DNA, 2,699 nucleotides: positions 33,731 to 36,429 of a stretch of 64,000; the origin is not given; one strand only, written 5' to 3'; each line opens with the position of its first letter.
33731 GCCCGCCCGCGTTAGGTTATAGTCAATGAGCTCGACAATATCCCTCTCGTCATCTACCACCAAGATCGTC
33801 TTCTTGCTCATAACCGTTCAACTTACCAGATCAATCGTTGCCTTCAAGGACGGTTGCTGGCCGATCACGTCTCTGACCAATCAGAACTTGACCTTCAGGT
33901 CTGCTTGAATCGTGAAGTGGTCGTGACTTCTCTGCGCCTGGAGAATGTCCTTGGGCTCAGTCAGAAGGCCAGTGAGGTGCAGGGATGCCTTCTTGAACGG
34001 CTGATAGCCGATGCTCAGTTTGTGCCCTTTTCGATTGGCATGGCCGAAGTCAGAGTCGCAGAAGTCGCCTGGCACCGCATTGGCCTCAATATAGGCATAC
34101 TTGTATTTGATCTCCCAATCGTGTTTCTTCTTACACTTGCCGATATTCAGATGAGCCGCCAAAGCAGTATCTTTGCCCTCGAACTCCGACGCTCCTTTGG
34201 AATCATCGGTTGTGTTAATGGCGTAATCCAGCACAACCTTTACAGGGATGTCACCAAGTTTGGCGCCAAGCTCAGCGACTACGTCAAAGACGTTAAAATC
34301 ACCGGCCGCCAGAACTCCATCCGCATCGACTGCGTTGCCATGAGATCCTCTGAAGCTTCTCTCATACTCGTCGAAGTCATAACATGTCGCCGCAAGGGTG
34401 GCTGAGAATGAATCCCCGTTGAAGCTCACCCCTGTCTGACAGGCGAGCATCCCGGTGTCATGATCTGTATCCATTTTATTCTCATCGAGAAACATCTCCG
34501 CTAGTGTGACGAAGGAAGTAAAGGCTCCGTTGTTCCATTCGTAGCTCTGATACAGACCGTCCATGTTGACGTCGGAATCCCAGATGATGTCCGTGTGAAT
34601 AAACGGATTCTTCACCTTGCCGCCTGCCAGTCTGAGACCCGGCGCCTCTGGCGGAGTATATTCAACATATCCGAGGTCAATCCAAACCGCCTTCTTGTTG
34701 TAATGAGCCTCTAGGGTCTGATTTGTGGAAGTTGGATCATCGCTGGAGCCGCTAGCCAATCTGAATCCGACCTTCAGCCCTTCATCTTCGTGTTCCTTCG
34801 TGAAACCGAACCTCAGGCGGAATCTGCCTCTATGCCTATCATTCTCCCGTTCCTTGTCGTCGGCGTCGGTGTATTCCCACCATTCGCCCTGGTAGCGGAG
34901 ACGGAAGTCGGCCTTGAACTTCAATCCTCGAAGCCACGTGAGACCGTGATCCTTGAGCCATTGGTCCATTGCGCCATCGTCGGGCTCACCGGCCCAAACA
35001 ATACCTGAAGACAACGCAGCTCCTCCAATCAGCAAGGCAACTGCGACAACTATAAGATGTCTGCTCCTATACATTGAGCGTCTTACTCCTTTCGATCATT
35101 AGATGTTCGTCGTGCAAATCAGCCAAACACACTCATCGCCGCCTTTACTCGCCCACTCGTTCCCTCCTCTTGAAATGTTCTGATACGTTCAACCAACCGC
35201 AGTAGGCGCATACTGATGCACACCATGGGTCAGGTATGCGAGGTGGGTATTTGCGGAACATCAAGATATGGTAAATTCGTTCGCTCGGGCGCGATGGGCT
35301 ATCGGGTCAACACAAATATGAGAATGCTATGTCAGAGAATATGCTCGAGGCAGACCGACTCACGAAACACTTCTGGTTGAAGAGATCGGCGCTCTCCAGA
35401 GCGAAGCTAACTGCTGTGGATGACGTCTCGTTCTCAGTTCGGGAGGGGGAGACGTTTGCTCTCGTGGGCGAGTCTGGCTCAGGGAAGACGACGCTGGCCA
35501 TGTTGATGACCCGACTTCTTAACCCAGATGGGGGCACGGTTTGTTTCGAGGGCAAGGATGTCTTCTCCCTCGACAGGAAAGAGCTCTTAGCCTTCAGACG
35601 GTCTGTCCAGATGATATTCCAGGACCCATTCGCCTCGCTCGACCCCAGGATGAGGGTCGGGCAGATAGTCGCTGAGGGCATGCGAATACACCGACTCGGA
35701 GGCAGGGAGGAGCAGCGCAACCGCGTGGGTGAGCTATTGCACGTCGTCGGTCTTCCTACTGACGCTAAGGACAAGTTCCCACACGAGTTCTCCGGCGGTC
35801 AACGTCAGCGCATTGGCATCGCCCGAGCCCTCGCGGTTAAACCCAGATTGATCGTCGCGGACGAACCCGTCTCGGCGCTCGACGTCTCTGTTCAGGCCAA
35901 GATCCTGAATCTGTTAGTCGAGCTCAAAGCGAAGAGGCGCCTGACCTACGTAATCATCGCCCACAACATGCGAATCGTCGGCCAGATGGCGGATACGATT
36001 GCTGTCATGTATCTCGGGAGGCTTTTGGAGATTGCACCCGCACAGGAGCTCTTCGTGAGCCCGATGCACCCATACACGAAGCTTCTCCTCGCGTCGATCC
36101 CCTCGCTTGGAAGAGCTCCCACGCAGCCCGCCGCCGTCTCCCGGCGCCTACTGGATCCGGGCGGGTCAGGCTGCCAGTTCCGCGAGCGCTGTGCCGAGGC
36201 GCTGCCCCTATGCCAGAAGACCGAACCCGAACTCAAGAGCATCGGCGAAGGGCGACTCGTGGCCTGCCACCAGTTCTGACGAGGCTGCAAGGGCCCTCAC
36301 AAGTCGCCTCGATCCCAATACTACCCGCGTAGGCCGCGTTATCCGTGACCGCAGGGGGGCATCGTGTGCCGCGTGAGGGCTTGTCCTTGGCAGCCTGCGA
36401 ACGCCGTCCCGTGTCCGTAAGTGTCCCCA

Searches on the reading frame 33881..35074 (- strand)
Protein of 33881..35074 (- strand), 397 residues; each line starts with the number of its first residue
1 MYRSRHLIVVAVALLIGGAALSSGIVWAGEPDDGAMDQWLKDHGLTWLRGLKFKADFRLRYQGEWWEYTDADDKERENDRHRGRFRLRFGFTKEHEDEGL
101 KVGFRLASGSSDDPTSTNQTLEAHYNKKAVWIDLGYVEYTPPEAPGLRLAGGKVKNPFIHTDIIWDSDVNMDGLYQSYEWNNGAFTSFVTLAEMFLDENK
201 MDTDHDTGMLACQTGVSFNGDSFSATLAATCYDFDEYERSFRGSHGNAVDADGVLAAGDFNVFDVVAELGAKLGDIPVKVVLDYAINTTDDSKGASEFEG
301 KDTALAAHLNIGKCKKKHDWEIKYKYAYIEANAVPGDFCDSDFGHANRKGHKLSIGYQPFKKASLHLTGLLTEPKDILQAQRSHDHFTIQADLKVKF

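Call 50: search_protein_families(library=pfam, proteins=[window:33881-35074:-], max_evalue=0.001)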
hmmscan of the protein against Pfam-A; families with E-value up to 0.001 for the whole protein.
window:33881-35074:- (397 aa): 1 family
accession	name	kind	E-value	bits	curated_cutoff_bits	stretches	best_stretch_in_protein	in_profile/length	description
PF16930.11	Porin_5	-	1.1e-41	143.5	22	2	76-237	155-328/535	Putative porin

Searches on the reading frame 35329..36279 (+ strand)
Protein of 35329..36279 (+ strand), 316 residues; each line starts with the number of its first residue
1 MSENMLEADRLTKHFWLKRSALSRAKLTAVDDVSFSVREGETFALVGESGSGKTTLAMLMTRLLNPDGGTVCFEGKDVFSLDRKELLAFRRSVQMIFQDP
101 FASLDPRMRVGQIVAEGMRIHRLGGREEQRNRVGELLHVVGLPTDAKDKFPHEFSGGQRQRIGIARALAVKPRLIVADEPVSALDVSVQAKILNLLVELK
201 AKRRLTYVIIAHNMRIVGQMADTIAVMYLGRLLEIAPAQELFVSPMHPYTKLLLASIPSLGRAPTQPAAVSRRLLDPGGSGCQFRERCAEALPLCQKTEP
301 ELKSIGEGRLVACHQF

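Call 50: search_protein_families(library=pfam, proteins=[window:35329-36279:+], max_evalue=0.001)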
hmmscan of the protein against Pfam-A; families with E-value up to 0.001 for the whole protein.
window:35329-36279:+ (316 aa): 6 families
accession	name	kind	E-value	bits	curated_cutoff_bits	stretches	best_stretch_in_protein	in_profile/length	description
PF00005.33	ABC_tran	-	1.1e-33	117.2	25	1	31-181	2-136/137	ABC transporter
PF08352.17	oligo_HPY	-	3.7e-13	50.1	27.1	1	234-295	2-65/65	Oligopeptide/dipeptide transporter, C-terminal region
PF02463.25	SMC_N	-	0.00017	21.5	40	1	43-227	27-212/220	RecF/RecN/SMC N terminal domain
PF13304.12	AAA_21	-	0.00023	21.8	27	0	151-206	235-292/304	AAA domain, putative AbiEii toxin, Type IV TA system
PF13191.12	AAA_16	-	0.00033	21.6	32.6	0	36-106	18-92/167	AAA ATPase domain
PF06068.19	TIP49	-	0.00075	19.2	23.8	0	40-95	50-109/347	TIP49 P-loop domain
